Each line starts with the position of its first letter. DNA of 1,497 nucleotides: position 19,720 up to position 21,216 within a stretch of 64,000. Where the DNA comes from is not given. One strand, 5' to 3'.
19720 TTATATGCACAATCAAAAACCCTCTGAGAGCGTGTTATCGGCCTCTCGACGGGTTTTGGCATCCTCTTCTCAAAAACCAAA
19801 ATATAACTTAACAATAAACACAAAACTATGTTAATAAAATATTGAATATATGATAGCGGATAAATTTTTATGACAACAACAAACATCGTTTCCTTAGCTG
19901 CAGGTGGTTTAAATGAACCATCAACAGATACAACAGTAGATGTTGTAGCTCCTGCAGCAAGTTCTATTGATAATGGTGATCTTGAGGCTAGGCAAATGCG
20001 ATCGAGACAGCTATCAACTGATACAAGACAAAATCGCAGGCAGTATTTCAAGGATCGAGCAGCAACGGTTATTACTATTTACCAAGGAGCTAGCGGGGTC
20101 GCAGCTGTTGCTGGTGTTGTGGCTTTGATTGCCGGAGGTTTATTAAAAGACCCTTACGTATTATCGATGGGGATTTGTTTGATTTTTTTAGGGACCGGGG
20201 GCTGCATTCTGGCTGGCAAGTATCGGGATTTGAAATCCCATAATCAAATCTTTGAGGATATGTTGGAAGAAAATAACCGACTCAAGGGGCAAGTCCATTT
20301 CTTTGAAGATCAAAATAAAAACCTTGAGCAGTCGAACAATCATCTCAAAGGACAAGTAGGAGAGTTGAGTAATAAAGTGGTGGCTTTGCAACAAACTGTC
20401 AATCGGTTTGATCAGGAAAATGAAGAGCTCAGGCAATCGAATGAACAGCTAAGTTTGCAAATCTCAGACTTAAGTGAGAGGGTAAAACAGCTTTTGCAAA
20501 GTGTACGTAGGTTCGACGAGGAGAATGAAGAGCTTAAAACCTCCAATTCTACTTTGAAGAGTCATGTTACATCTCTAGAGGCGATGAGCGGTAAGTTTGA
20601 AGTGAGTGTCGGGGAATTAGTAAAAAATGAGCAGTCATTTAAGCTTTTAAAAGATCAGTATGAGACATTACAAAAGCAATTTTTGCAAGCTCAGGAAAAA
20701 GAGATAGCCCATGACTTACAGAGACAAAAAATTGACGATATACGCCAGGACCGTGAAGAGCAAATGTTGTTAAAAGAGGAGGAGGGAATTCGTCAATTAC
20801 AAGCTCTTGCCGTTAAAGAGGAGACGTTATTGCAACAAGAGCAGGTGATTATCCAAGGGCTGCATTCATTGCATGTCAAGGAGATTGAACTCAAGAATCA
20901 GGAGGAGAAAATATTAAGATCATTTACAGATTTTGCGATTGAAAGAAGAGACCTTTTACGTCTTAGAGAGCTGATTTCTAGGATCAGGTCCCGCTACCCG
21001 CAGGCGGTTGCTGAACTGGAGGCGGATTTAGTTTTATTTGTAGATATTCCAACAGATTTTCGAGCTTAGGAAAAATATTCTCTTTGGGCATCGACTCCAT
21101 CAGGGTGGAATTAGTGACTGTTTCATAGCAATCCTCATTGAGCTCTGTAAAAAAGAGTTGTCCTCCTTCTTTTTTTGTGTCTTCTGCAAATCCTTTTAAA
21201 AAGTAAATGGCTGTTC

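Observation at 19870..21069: Inc-like protein: bilobed hydrophobic hairpin followed by a coiled coil built on three 35-residue repeats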

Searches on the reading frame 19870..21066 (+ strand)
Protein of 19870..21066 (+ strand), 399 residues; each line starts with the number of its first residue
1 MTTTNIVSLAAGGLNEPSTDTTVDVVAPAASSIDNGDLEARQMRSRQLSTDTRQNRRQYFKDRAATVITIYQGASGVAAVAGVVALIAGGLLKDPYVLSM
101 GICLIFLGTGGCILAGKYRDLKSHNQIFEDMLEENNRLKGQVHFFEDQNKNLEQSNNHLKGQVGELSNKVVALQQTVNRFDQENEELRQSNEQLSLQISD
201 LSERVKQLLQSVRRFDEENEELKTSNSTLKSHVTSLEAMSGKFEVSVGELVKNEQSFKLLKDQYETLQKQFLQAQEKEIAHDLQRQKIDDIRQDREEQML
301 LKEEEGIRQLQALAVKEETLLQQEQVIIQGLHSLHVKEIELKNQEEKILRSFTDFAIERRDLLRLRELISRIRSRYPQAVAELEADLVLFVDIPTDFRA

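Call 5: search_protein_families(library=pfam, proteins=[window:19870-21066:+], max_evalue=1)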
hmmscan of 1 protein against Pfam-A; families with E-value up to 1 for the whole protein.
window:19870-21066:+ (399 aa): 16 families
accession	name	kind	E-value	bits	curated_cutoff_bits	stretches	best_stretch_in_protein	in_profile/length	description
PF00170.26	bZIP_1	-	2.5e-05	24.7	27.6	2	203-237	26-60/64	bZIP transcription factor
PF10046.14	BLOC1_2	-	0.0037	18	33.4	1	138-223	11-92/96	Biogenesis of lysosome-related organelles complex-1 subunit 2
PF02183.23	HALZ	-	0.0038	17.8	28.1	0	218-239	20-41/43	Homeobox associated leucine zipper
PF20990.2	DUF2207_C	-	0.006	16.8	33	1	50-115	116-182/247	Predicted membrane protein (DUF2207) C-terminal domain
PF25014.1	NET2A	-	0.0065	16.8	33.1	1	123-207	150-234/235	NET2A-like domain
PF06005.17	ZapB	-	0.0072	17.2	31.5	1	164-210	21-67/71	Cell division protein ZapB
PF12325.13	TMF_TATA_bd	-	0.01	16.4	29.1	1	136-231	15-106/115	TATA element modulatory factor 1 TATA binding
PF20492.3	ERM_helical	-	0.019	15.4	40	1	131-225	18-112/120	Ezrin/radixin/moesin, alpha-helical domain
PF01166.23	TSC22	-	0.044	14.4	30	1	163-196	16-51/57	TSC-22/dip/bun family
PF07407.17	Seadorna_VP6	-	0.1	12.1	27.2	1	206-282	5-82/399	Seadornavirus VP6 protein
PF08339.15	RTX_C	-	0.18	12.4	30.2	1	183-221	85-123/132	RTX C-terminal domain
PF05377.16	FlaC_arch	-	0.39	11.6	27.8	1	170-209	2-41/55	Flagella accessory protein C (FlaC)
PF04728.18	LPP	-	0.43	11.4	29.1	0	192-215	3-26/53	Lipoprotein leucine-zipper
PF01594.21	AI-2E_transport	-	0.7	9.5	34.3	1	41-107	165-231/327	AI-2E family transporter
PF14662.11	KASH_CCD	-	0.8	10.1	43.3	1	129-192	11-77/191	Coiled-coil region of CCDC155 or KASH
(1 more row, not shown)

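Call 6: search_protein_families(library=ncbifam, proteins=[window:19870-21066:+], max_evalue=1)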
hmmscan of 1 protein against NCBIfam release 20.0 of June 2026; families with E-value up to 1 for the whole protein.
window:19870-21066:+ (399 aa): 22 families
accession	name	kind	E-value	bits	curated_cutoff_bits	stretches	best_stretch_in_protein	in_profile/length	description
TIGR04211.1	SH3_and_anchor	equivalog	6.6e-06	25.9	65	3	159-239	71-154/198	TIGR04211 family SH3 domain-containing protein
TIGR02168.1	SMC_prok_B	equivalog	6.4e-05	20.9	567.35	1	121-347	248-481/1181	chromosome segregation protein SMC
NF043058.1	T4SS_LegC2C7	subfamily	0.00021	20.4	350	1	136-207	125-196/348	LegC2/C7 family Dot/Icm T4SS effector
TIGR02169.1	SMC_prok_A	equivalog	0.00041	18.1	729.4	1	136-367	671-893/1165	chromosome segregation protein SMC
NF040788.1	S-lay_SlaB_Mtsph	equivalog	0.00087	18.3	700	2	167-241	292-388/416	S-layer protein SlaB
NF047408.1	SA0632_fam_LP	equivalog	0.0027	17.3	70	3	133-178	22-67/68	SA0632 family lipoprotein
NF045487.1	ASRP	equivalog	0.0034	16.1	300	1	126-268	324-466/593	archaea-specific SMC-related protein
TIGR04527.1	mycoplas_twoTM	subfamily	0.0062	16.3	125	1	97-240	13-156/248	MG_279/MG_280 family protein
NF047839.1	PspM_Rv2743c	equivalog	0.0068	16.3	80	1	52-231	4-170/220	phage shock envelope stress response protein PspM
NF045780.1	TrlF_fam_ATP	equivalog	0.0083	14.9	350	1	123-374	416-675/944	TrlF family AAA-like ATPase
NF002058.0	PRK00888.1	equivalog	0.0096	15.8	101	1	169-203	28-62/111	cell division protein FtsB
NF041378.1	XopZ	subfamily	0.018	13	1300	1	153-308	167-381/1292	XopZ family type III secretion system effector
NF002572.0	PRK02224.1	equivalog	0.024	12.9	1087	1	126-298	265-431/888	DNA double-strand break repair ATPase Rad50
TIGR00996.1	Mtu_fam_mce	paralog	0.05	12.8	140.5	1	149-244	152-247/291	MCE family protein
TIGR02449.1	TIGR02449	hypoth_equivalog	0.053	13.9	55.4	1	198-229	2-33/65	TIGR02449 family protein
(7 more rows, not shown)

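Call 7: find_homologous_proteins(query=window:19870-21066:+, max_evalue=0.01)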
Query window:19870-21066:+ (399 aa): 9 proteins with E <= 0.01 among 8000 candidates.
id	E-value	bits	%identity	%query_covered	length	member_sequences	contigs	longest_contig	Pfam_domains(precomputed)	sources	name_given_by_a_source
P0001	2.1e-235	798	95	100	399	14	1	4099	PF24161.2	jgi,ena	-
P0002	6.6e-189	646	77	100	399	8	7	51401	-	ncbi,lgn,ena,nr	ncbi:hypothetical protein EB008_03635 [bacterium]|nr:hypothetical protein [bacterium]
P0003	1.2e-181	622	74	99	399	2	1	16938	PF28159.1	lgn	-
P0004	3.1e-168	578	83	83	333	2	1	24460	PF00170.27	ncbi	-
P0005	1.2e-157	543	67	95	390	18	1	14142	-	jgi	jgi:DNA repair exonuclease SbcCD ATPase subunit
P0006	3.3e-155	535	67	97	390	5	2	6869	-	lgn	-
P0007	1.2e-154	533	67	98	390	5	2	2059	-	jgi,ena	jgi:hypothetical protein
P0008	5.1e-151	521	71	91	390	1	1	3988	-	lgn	-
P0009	3.5e-86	308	71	53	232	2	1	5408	PF06005.19,PF28175.1,PF24161.2,PF28159.1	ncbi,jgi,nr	ncbi:MAG: hypothetical protein FJZ60_01455 [Chlamydiae bacterium]|nr:hypothetical protein [Chlamydio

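Call 10: find_related_loci(query=A1, collection=genome_contigs, flank=10000)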
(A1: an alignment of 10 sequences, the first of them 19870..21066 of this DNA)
Query A1 (399 aa) in genome_contigs; peptide patterns used: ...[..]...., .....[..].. (x = any residue, [..] = any of these).
200 stretches matched a pattern; 6 encode a relative of the query (tblastn E <= 1e-3); 6 distinct loci.
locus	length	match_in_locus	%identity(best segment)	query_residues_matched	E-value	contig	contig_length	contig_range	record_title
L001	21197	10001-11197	76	1-399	0e+0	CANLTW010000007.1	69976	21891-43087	MAG: Chlamydiae bacterium isolate ZE-3nov15-36 genome assembly, contig: ZE-3nov15-C78, whole genome shotgun sequence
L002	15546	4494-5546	82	49-399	0e+0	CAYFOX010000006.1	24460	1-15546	MAG TPA_asm: uncultured bacterium isolate ERP107066_co1_15 genome assembly, contig: NODE_763_length_24460_cov_3.790166,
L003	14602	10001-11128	69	24-399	2e-161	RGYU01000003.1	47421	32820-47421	MAG: Chlamydiae bacterium isolate WBA_3_062 contig_100_2, whole genome shotgun sequence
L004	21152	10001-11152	67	19-399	3e-152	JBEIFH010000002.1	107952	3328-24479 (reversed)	MAG: Chlamydiia bacterium isolate Sample-102-S2-bin-28 Sample_102_S2-bin_28-k141_25630, whole genome shotgun sequence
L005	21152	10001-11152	66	19-399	5e-150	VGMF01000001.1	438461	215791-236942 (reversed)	MAG: Chlamydiae bacterium isolate K_DeepCast_35m_m2_096 K_DeepCast_35m_m2_096_Ga0194129_10000011, whole genome shotgun s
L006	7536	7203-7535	69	26-137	1e-32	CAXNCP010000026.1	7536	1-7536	MAG: Chlamydiia bacterium isolate MsE-01oct19-142 genome assembly, contig: MsE-01oct19-C13129, whole genome shotgun sequ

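Call 23: predict_structure(alignment_id=A1)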
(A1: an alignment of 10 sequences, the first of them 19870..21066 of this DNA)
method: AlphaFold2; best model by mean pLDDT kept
length: 399 residues; sequences in the alignment: 10
mean_pLDDT: 71.9   pTM: 0.25
mean pLDDT of the five models: 71.9, 69.2, 68.3, 68.1, 66.8
residues with pLDDT >= 90: 70; 70-90: 186; 50-70: 64; < 50: 79
segments of 3 or more residues with pLDDT < 50: 1-53, 239-251, 390-399
pLDDT, mean of each block of 10 residues (from residue 1): 32 28 30 40 42 47 58 67 74 73 73 66 68 74 82 86 87 88 90 91 91 86 79 60 41 62 82 88 89 90 91 90 91 93 91 86 83 81 61 42
secondary structure, 60 per line:
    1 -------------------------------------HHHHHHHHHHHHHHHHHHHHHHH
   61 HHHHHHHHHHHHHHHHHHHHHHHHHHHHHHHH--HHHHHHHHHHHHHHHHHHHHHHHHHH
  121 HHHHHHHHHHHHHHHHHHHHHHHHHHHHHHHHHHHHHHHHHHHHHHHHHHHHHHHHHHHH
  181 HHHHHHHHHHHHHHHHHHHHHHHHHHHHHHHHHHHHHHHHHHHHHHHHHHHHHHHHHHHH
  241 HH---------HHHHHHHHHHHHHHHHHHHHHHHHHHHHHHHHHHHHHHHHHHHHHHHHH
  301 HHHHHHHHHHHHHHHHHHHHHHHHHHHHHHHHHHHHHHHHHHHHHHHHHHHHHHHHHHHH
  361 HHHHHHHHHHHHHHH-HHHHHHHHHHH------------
elements in order: H38-92 H95-242 H252-375 H377-387

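Call 27: fold_search(model_id=the predicted structure, library=pdb)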
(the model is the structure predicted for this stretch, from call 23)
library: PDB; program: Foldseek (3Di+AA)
matches with E <= 10: 120; with E <= 0.001: 0
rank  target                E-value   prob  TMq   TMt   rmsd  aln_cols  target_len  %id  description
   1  7a0g_DDD              3.5e-01  0.98  0.14  0.18   2.9        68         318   20  Structure of the SmhB pore of the tripartite alpha-pore forming toxin, Smh, from Serratia marcescens. (released 2021-03-31)
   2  7a0g_EEE              3.5e-01  0.97  0.14  0.17   3.2        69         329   20  Structure of the SmhB pore of the tripartite alpha-pore forming toxin, Smh, from Serratia marcescens. (released 2021-03-31)
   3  7a0g_BBB              4.3e-01  0.90  0.14  0.17   3.6        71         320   18  Structure of the SmhB pore of the tripartite alpha-pore forming toxin, Smh, from Serratia marcescens. (released 2021-03-31)
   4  7a0g_FFF              4.9e-01  0.98  0.14  0.18   2.7        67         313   19  Structure of the SmhB pore of the tripartite alpha-pore forming toxin, Smh, from Serratia marcescens. (released 2021-03-31)
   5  7a0g_AAA              4.9e-01  0.96  0.14  0.17   3.2        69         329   19  Structure of the SmhB pore of the tripartite alpha-pore forming toxin, Smh, from Serratia marcescens. (released 2021-03-31)
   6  6h2f_A                5.2e-01  0.97  0.14  0.17   2.8        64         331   16  Structure of the pre-pore AhlB of the tripartite alpha-pore forming toxin, AHL, from Aeromonas hydrophila. (released 2019-07-10)
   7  7a0g_III              6.3e-01  0.97  0.14  0.18   2.6        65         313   18  Structure of the SmhB pore of the tripartite alpha-pore forming toxin, Smh, from Serratia marcescens. (released 2021-03-31)
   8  6h2f_B                9.9e-01  0.72  0.14  0.16   3.5        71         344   14  Structure of the pre-pore AhlB of the tripartite alpha-pore forming toxin, AHL, from Aeromonas hydrophila. (released 2019-07-10)
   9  6h2f_E                9.9e-01  0.25  0.11  0.13   5.1        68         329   16  Structure of the pre-pore AhlB of the tripartite alpha-pore forming toxin, AHL, from Aeromonas hydrophila. (released 2019-07-10)
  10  6h2f_C                1.1e+00  0.66  0.13  0.15   3.9        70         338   14  Structure of the pre-pore AhlB of the tripartite alpha-pore forming toxin, AHL, from Aeromonas hydrophila. (released 2019-07-10)
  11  2ch7_A                1.3e+00  0.63  0.33  0.41   9.5       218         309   14  Crystal structure of the cytoplasmic domain of a bacterial chemoreceptor from Thermotoga maritima (released 2006-04-18)
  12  7p3r_A                1.3e+00  0.28  0.11  0.13   4.6        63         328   16  Helical structure of the toxin MakA from Vibrio cholera (released 2022-02-23)
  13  3b4r_A                1.4e+00  0.93  0.12  0.22   1.2        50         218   12  Site-2 Protease from Methanocaldococcus jannaschii (released 2008-01-15)
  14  6s1k_E                1.4e+00  0.84  0.15  0.57   7.1        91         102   12  E. coli Core Signaling Unit, carrying QQQQ receptor mutation (released 2020-01-22)
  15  6h2f_J                1.4e+00  0.63  0.14  0.16   3.6        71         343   14  Structure of the pre-pore AhlB of the tripartite alpha-pore forming toxin, AHL, from Aeromonas hydrophila. (released 2019-07-10)
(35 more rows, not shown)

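Call 32: find_homologous_proteins(query=A3, max_evalue=0.001)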
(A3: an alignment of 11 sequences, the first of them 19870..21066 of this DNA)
Query A3 (11 sequences) (399 aa, profile of the alignment): 11 proteins with E <= 0.001 among 8000 candidates.
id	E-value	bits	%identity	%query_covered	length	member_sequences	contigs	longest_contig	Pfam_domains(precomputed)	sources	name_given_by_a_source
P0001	1.3e-142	493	95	100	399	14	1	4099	PF24161.2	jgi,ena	-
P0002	2.3e-142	492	77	100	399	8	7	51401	-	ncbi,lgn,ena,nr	ncbi:hypothetical protein EB008_03635 [bacterium]|nr:hypothetical protein [bacterium]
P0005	5.3e-138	478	67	95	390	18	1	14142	-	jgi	jgi:DNA repair exonuclease SbcCD ATPase subunit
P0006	1.1e-135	470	67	97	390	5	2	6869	-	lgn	-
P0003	2.3e-133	462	74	99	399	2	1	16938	PF28159.1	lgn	-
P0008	1.3e-132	460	71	91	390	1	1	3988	-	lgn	-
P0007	2.5e-132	459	67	98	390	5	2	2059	-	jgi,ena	jgi:hypothetical protein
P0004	9.6e-127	441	83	83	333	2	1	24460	PF00170.27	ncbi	-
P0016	1.1e-88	316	23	88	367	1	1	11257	PF00170.27,PF13851.12,PF25450.2,PF28175.1,PF23649.2,PF10473.15,PF14662.12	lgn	-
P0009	4.6e-85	304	71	53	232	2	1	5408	PF06005.19,PF28175.1,PF24161.2,PF28159.1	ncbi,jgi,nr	ncbi:MAG: hypothetical protein FJZ60_01455 [Chlamydiae bacterium]|nr:hypothetical protein [Chlamydio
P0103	8.9e-37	145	66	39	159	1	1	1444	-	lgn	-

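Call 33: search_solved_structures(query=A1, max_evalue=1)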
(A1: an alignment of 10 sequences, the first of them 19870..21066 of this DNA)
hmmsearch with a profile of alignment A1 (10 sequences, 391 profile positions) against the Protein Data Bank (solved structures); distinct sequences matched with E-value up to 1: 15.
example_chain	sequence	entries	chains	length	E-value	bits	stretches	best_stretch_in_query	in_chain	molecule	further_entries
4bwd_A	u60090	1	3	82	0.0015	20.7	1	172-236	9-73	SHORT COILED-COIL PROTEIN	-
8p4y_A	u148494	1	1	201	0.0015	20.7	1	132-241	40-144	Protein origami triangle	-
8qox_B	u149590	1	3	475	0.0098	18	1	87-220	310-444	Conserved membrane protein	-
5aps_A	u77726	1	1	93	0.031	16.4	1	149-215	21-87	GENERAL CONTROL PROTEIN GCN4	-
5apu_A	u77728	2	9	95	0.083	15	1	152-215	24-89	GENERAL CONTROL PROTEIN GCN4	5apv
5apt_A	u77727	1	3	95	0.099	14.7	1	149-215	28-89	GENERAL CONTROL PROTEIN GCN4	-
5fiy_A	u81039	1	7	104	0.18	13.9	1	158-228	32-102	PRKC APOPTOSIS WT1 REGULATOR PROTEIN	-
5dol_A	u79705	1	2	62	0.4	12.8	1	178-228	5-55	Initiation-control protein YabA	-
6gaj_A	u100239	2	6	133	0.47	12.5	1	121-234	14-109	Outer capsid protein sigma-1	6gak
6mi4_A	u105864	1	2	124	0.5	12.4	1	142-211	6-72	NF-kB ESSENTIAL MODULATOR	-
9mmx_C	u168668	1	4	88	0.57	12.2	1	130-197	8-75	M protein, serotype 6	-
3he4_B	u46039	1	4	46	0.58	12.2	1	194-230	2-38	SYNZIP5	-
1kd8_B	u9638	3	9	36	0.62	12.1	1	149-180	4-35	GCN4 ACID BASE HETERODIMER BASE-d12La16L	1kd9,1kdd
7bji_A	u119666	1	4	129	0.65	12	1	172-247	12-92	Centrosomal protein of 135 kDa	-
6mi3_A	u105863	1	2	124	0.69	12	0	142-228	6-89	NF-kB ESSENTIAL MODULATOR,NF-kappa-B essential modulator,NF-kB ESSENTIAL MODULATOR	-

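Call 35: find_encoding_contigs(protein=P0001, flank=5000, max_places=3)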
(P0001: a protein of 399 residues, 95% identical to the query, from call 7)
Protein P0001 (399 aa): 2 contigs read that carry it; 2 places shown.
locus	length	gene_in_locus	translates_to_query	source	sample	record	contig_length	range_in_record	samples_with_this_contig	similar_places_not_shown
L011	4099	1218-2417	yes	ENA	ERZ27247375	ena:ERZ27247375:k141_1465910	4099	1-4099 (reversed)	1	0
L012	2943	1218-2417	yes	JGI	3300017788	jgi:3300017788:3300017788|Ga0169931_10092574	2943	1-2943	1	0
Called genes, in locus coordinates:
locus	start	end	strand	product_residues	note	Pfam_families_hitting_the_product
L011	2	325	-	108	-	?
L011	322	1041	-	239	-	PF01209:Ubie_methyltran, PF13489:Methyltransf_23, PF13847:Methyltransf_31, PF08241:Methyltransf_11, PF08242:Methyltransf_12, PF13649:Methyltransf_25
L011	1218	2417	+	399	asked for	PF24161:CCDC39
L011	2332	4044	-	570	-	PF00916:Sulfate_transp, PF16983:MFS_MOT1 (weak), PF01740:STAS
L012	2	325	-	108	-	?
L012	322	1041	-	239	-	PF01209:Ubie_methyltran, PF13489:Methyltransf_23, PF13847:Methyltransf_31, PF08241:Methyltransf_11, PF08242:Methyltransf_12, PF13649:Methyltransf_25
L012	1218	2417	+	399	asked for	PF24161:CCDC39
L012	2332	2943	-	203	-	?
